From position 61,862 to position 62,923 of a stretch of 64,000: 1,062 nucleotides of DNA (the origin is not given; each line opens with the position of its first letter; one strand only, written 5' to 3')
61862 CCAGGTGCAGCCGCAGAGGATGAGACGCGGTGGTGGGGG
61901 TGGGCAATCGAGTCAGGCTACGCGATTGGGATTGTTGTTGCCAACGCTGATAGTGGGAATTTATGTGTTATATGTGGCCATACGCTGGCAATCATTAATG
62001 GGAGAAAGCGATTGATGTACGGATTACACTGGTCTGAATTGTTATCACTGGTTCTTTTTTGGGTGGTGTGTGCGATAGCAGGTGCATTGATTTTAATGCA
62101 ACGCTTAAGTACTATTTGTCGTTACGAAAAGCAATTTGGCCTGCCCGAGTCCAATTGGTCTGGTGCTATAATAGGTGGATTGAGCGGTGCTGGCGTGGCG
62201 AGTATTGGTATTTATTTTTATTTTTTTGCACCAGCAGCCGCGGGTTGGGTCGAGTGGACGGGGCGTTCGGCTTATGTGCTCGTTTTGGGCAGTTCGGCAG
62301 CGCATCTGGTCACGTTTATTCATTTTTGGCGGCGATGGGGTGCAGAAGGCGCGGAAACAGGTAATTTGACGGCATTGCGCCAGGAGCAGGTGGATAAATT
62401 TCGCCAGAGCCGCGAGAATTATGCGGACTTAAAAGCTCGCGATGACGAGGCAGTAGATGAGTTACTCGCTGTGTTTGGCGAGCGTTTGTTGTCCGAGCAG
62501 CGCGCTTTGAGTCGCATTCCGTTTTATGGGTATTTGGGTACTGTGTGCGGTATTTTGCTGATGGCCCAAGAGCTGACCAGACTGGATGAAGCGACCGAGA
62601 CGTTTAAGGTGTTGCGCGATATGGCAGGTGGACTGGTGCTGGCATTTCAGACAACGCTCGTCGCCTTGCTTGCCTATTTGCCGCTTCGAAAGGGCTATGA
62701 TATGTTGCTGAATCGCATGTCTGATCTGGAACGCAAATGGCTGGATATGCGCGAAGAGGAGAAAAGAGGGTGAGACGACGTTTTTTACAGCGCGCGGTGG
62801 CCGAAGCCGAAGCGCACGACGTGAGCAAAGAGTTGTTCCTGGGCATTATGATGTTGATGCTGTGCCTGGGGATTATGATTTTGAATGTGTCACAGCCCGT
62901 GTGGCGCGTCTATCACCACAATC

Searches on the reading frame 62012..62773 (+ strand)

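Call 72: search_protein_families(library=pfam, proteins=[window:62012-62773:+], max_evalue=0.0001)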
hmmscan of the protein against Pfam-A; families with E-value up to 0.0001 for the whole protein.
window:62012-62773:+ (253 aa): 1 family
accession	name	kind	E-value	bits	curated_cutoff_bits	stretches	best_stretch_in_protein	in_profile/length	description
PF01618.21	MotA_ExbB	-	1.2e-06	28.7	22.9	1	165-243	52-125/127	MotA/TolQ/ExbB proton channel family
